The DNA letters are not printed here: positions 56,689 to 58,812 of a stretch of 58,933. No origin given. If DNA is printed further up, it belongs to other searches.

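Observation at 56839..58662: IspH-MiaA gene fusion: DMAPP producer fused to DMAPP-consuming tRNA prenyltransferase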

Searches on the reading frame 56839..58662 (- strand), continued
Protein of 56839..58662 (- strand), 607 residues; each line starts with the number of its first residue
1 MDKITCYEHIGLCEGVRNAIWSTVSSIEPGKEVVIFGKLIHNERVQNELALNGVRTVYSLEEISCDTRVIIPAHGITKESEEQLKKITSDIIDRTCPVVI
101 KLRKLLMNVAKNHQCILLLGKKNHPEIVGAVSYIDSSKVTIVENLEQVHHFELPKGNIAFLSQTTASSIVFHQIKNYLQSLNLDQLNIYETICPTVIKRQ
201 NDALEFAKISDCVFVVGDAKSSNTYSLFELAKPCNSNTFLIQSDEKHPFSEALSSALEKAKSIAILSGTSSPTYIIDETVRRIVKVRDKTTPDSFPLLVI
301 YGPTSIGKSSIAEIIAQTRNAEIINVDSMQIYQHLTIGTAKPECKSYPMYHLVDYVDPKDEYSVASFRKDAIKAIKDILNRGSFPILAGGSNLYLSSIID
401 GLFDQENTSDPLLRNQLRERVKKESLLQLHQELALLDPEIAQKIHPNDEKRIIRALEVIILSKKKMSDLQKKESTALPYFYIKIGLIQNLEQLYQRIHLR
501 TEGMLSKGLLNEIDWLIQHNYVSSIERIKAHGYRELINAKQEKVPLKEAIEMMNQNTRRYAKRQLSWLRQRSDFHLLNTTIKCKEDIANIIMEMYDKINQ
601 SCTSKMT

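Call 25: search_protein_representatives(alignment_id=A1)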
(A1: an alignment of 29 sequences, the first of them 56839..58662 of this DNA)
Query: 29 sequences, 605 profile positions. Proteins with E-value up to 0.001 (for the whole library): 45811; up to 1e-10: 29593; up to 1e-30: 11900. The best 150 are listed.
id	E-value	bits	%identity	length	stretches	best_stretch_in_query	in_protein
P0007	5.7e-278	940.2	-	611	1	2-603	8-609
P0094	2.4e-90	320.5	-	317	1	294-599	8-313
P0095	3.1e-88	313.6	-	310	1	296-596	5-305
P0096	1.3e-87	311.5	-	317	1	291-597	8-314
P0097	2.6e-87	310.5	-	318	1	293-595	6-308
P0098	4.9e-87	309.6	-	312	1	294-597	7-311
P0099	5.7e-87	309.4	-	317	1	288-593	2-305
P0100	7.8e-87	308.9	-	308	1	296-594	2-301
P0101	1.9e-86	307.7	-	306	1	294-596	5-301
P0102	3.4e-86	306.8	-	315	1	286-572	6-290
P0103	3.8e-86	306.7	-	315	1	295-594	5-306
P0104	8.2e-86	305.5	-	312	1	294-592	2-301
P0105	1.2e-85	305.0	-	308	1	296-588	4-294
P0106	1.6e-85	304.6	-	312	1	291-589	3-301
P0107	4.9e-85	303.0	-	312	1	296-587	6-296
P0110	4.9e-84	299.7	-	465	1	293-585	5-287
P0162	6.4e-80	286.1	-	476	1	285-599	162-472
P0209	4.3e-78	280.0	-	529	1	296-584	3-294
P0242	4.8e-77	276.6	-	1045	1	295-589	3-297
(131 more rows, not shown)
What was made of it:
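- Closest known: IspH-RPS1 fusion proteins. Different: IspH-RPS1 is widespread (more than 400 sequences in 2015), while this fusion collapses into a single 50%-identity cluster (call 25).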

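Call 33: predict_structure(alignment_id=A1)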
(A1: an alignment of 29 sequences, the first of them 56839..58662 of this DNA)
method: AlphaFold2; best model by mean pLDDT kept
length: 607 residues; sequences in the alignment: 29
mean_pLDDT: 88.9   pTM: 0.87
mean pLDDT of the five models: 88.9, 88.6, 88.5, 87.1, 84.8
residues with pLDDT >= 90: 393; 70-90: 185; 50-70: 14; < 50: 15
segments of 3 or more residues with pLDDT < 50: 1-12, 605-607
pLDDT, mean of each block of 10 residues (from residue 1): 32 70 91 90 89 94 95 91 96 87 91 92 88 92 93 86 89 93 88 85 93 91 88 95 84 92 89 89 84 82 93 94 93 88 76 93 89 94 93 90 72 92 95 95 91 92 86 81 94 93 94 97 92 93 97 94 92 93 94 93 60
secondary structure, 60 per line:
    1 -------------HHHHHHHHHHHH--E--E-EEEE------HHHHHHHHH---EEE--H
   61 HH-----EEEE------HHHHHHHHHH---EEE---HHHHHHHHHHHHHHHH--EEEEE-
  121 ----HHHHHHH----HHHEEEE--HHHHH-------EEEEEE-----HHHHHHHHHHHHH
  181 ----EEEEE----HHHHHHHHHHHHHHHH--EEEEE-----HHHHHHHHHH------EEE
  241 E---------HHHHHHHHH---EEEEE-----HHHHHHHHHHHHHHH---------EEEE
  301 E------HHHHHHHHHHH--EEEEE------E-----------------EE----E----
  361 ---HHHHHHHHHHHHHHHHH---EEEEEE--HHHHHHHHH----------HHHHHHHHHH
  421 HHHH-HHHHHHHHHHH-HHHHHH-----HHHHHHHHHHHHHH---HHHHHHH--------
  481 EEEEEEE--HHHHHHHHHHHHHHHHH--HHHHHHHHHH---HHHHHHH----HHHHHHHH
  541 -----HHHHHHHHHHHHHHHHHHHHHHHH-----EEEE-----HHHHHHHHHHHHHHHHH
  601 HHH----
elements in order: H14-25 E33-36 H43-51 E55-57 E68-71 H78-87 E91-93 H97-112 E115-119 H125-131 E139-142 H145-149 E157-162 H168-180 E185-189 H194-209 E212-216 H222-231 E238-241 H251-259 E263-267 H273-287 E297-301 H308-318 E321-325 H364-380 E384-389 H392-400 H411-424 H426-436 H438-443 H449-462 H466-472 E481-487 H490-506 H509-518 H522-528 H533-540 H546-569 E575-578 H584-603
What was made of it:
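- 57775..57807 (-): Inter-domain linker, aa 286-296 (V286, then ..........). The sequence is variable and the length is nearly constant (9-11 residues). The 10-residue pLDDT blocks spanning the linker (aa 281-300) average 82-84 (call 33).
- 56839..56922 (-): Variable C-terminal helix and tail, aa 581-607, plus the stop codon. The model predicts helix 584-603 (call 33).
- AlphaFold gives pTM 0.87, which is not expected for two independently tumbling 300-aa domains (call 33).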

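Call 36: search_solved_structures(query=window:56839-58662:-, max_evalue=1e-10, show_alignments=2)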
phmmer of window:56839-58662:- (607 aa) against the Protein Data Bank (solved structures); distinct sequences matched with E-value up to 1e-10: 17.
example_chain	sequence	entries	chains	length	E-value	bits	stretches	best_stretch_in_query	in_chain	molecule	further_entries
3d3q_A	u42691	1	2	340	2.3e-55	191.6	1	297-581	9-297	tRNA delta(2)-isopentenylpyrophosphate transferase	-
2qgn_A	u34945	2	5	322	9.9e-55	189.5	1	297-580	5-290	tRNA delta(2)-isopentenylpyrophosphate transferase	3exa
3crm_A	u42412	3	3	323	2.4e-46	161.9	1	296-579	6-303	tRNA delta(2)-isopentenylpyrophosphate transferase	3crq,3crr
2zm5_A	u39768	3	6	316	2.4e-45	158.6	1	298-579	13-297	tRNA delta(2)-isopentenylpyrophosphate transferase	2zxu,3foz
3eph_A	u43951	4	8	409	2e-38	135.7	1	297-570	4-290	tRNA isopentenyltransferase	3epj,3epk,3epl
3dnf_A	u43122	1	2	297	2.7e-33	118.8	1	4-286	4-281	4-hydroxy-3-methylbut-2-enyl diphosphate reductase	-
4h4c_A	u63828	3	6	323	8.6e-19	70.9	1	10-285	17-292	4-hydroxy-3-methylbut-2-enyl diphosphate reductase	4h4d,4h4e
3urk_A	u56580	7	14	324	8.7e-19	70.9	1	10-285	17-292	4-hydroxy-3-methylbut-2-enyl diphosphate reductase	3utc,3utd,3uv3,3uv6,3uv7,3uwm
3ke8_A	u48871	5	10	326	8.9e-19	70.8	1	10-285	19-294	4-hydroxy-3-methylbut-2-enyl diphosphate reductase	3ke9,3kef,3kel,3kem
4eb3_A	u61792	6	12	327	9e-19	70.8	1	10-285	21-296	4-hydroxy-3-methylbut-2-enyl diphosphate reductase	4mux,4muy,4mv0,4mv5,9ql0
3f7t_A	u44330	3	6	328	9.1e-19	70.8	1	10-285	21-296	4-hydroxy-3-methylbut-2-enyl diphosphate reductase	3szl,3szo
3zgl_A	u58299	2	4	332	9.1e-19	70.8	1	10-285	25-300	4-HYDROXY-3-METHYLBUT-2-ENYL DIPHOSPHATE REDUCTASE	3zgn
3t0f_A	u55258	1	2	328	2.4e-18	69.4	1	10-285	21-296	4-hydroxy-3-methylbut-2-enyl diphosphate reductase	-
3szu_A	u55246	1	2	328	2.4e-18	69.4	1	10-285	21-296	4-hydroxy-3-methylbut-2-enyl diphosphate reductase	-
3t0g_A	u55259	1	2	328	5.7e-18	68.2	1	10-285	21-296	4-hydroxy-3-methylbut-2-enyl diphosphate reductase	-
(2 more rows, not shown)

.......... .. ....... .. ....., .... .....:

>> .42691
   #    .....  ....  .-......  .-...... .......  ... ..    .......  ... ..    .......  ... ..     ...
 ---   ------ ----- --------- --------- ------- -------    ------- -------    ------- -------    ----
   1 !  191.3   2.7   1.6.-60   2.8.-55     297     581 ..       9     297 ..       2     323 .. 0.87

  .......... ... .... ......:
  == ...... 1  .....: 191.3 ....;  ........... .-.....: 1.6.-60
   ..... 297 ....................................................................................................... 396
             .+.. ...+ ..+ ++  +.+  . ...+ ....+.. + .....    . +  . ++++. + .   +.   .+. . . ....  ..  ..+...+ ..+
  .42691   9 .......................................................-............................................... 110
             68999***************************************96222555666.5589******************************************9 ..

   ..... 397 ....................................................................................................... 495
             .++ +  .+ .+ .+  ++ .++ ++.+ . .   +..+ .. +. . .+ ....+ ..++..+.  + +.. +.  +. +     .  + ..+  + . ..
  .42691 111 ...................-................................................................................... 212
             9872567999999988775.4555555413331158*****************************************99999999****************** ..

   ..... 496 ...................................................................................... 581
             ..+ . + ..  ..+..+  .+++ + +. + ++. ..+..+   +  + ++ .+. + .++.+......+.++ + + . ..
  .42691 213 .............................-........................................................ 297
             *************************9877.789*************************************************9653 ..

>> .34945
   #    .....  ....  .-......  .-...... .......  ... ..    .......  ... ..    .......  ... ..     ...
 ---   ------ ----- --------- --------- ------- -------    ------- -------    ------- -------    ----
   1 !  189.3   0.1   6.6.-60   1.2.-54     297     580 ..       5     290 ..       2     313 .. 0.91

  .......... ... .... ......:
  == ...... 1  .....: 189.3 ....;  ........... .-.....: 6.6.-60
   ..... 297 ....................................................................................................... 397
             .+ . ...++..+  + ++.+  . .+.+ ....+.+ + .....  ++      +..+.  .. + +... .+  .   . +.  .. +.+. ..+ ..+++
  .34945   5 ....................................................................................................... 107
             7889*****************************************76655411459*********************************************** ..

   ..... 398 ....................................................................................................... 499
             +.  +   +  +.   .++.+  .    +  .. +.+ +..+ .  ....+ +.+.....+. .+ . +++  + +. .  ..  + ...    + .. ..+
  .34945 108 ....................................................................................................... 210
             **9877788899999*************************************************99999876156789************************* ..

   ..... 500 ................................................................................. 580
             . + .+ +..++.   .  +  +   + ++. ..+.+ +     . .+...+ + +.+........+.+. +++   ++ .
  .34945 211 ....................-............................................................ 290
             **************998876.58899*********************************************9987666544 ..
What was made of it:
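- On MiaA, tRNA (adenosine37-N6)-dimethylallyltransferase (PF01715, TIGR00174): They align to 3d3q and 2qgn (call 36).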

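Call 38: fold_search(model_id=the predicted structure, library=pdb)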
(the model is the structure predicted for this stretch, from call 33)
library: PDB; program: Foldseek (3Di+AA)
matches with E <= 10: 646; with E <= 0.001: 23
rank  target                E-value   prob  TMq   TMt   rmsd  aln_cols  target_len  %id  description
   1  3exa_B                7.2e-21  1.00  0.37  0.72   9.6       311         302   34  Crystal structure of the full-length tRNA isopentenylpyrophosphate transferase (BH2366) from Bacillus halodurans, Nort (released 2008-11-11)
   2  3foz_A                3.9e-20  1.00  0.45  0.87   2.5       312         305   32  Structure of E. coli Isopentenyl-tRNA transferase in complex with E. coli tRNA(Phe) (released 2009-01-20)
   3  2zm5_A                5.0e-20  1.00  0.45  0.87   2.6       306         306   32  Crystal structure of tRNA modification enzyme MiaA in the complex with tRNA(Phe) (released 2009-04-14)
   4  3d3q_A                1.1e-19  1.00  0.36  0.70  10.7       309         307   34  Crystal structure of tRNA delta(2)-isopentenylpyrophosphate transferase (SE0981) from Staphylococcus epidermidis. Nort (released 2008-07-15)
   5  3d3q_B                1.1e-19  1.00  0.36  0.71   9.5       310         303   34  Crystal structure of tRNA delta(2)-isopentenylpyrophosphate transferase (SE0981) from Staphylococcus epidermidis. Nort (released 2008-07-15)
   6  3foz_B                2.0e-19  1.00  0.44  0.85   2.9       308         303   32  Structure of E. coli Isopentenyl-tRNA transferase in complex with E. coli tRNA(Phe) (released 2009-01-20)
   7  3exa_A                2.1e-19  1.00  0.37  0.71   9.4       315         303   34  Crystal structure of the full-length tRNA isopentenylpyrophosphate transferase (BH2366) from Bacillus halodurans, Nort (released 2008-11-11)
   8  3dnf_B                1.6e-15  1.00  0.37  0.73   4.6       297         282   29  Structure of (E)-4-Hydroxy-3-methyl-but-2-enyl Diphosphate Reductase, the Terminal Enzyme of the Non-Mevalonate Pathwa (released 2008-12-30)
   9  3dnf_A                3.6e-15  1.00  0.35  0.67   5.7       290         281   30  Structure of (E)-4-Hydroxy-3-methyl-but-2-enyl Diphosphate Reductase, the Terminal Enzyme of the Non-Mevalonate Pathwa (released 2008-12-30)
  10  3eph_A                4.9e-15  1.00  0.41  0.61   4.1       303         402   32  Crystallographic snapshots of eukaryotic dimethylallyltransferase acting on tRNA: Insight into tRNA recognition and re (released 2008-11-04)
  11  2qgn                  2.5e-14  1.00  0.36  0.85   5.5       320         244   26  Crystal structure of tRNA isopentenylpyrophosphate transferase (BH2366) from Bacillus halodurans, Northeast Structural G (released 2007-07-17)
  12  9ql0_A                2.9e-13  1.00  0.42  0.77   2.5       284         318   23  E. coli IspH crystallized in the presence of adenosine hemisulfate (released 2026-04-08)
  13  3szu_B                5.4e-13  1.00  0.41  0.79   2.5       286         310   23  IspH:HMBPP complex structure of E126Q mutant (released 2011-11-30)
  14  4n7b                  6.9e-13  1.00  0.40  0.75   2.6       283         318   25  Structure of the E-1-hydroxy-2-methyl-but-2-enyl-4-diphosphate reductase from Plasmodium falciparum (released 2013-11-20)
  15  3t0g_B                8.4e-13  1.00  0.42  0.79   2.5       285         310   22  IspH:HMBPP (substrate) structure of the T167C mutant (released 2011-11-30)
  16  3szu_A                9.3e-13  1.00  0.41  0.78   2.5       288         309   22  IspH:HMBPP complex structure of E126Q mutant (released 2011-11-30)
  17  3ke8_A                1.7e-12  1.00  0.41  0.78   2.6       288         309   24  Crystal structure of IspH:HMBPP-complex (released 2010-01-12)
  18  3crm                  2.9e-12  1.00  0.34  0.85   4.6       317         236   25  Structure of tRNA Dimethylallyltransferase: RNA Modification through a Channel (released 2008-04-29)
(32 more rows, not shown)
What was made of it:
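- On IspH/LytB, HMBPP reductase (PF02401, TIGR00216): The AF2 model (pLDDT 88.9) matches 3ke8, 3szu and 9ql0 at TM about 0.77-0.79 and rmsd 2.5 A, and matches 3dnf (calls 33, 38).
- On MiaA, tRNA (adenosine37-N6)-dimethylallyltransferase (PF01715, TIGR00174): The whole half superposes on tRNA-bound E. coli MiaA (3foz, 2zm5) at TM 0.87, rmsd 2.5 A (calls 33, 38).
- Each half superposes on solved IspH and MiaA structures (calls 33, 38). The predicted fold matches the substrate-bound E. coli IspH (call 38).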

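Call 41: list_cluster_members(proteins=[P0094, P0095, P0096, P0097, P0098, P0031, P0032, P0244, P0246, P0245])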
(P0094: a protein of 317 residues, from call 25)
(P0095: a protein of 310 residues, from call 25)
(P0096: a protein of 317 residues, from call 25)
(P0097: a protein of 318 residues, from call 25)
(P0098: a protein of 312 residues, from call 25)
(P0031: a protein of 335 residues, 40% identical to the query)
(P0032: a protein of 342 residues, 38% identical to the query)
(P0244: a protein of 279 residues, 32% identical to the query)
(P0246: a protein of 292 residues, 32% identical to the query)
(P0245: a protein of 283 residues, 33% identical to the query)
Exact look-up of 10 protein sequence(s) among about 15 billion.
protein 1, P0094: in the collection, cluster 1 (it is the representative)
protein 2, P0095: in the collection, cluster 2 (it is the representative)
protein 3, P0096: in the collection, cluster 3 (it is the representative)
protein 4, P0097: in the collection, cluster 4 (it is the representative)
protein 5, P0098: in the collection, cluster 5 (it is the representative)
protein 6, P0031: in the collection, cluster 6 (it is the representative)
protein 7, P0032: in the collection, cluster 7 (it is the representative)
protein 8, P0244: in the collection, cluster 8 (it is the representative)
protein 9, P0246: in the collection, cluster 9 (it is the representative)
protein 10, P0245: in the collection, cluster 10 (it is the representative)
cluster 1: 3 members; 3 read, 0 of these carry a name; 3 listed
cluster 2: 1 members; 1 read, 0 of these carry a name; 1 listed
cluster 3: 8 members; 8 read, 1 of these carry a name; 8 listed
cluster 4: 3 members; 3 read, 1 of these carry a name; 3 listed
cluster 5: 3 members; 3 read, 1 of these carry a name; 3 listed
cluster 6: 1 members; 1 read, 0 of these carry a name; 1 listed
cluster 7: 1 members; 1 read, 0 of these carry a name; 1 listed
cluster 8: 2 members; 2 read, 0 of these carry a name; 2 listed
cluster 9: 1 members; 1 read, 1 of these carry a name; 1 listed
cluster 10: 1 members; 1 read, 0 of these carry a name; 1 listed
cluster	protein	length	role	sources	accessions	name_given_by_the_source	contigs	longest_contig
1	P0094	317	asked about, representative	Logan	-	-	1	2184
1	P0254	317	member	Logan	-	-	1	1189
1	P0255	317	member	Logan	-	-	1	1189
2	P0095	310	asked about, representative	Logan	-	-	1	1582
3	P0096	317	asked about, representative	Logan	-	-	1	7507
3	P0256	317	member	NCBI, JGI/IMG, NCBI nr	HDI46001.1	MAG TPA: tRNA (adenosine(37)-N6)-dimethylallyltransferase MiaA [Candidatus Omnitrophica ... | tRNA (adenosine(37)-N6)-dimethylallyltransferase MiaA [Candidatus Omnitrophota bacterium]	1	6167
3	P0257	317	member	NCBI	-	-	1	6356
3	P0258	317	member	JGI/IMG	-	-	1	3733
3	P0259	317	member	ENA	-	-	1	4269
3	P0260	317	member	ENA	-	-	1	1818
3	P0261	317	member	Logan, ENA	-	-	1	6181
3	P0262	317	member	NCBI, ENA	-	-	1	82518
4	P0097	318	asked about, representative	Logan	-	-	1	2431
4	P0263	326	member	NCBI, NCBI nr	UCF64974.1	MAG: tRNA (adenosine(37)-N6)-dimethylallyltransferase MiaA [bacterium]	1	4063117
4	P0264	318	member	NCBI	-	-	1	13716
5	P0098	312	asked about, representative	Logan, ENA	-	-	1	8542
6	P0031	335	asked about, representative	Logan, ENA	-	-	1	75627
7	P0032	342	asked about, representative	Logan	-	-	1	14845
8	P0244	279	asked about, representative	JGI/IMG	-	-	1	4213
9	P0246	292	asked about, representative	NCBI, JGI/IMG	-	4-hydroxy-3-methylbut-2-enyl diphosphate reductase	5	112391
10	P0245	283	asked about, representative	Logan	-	-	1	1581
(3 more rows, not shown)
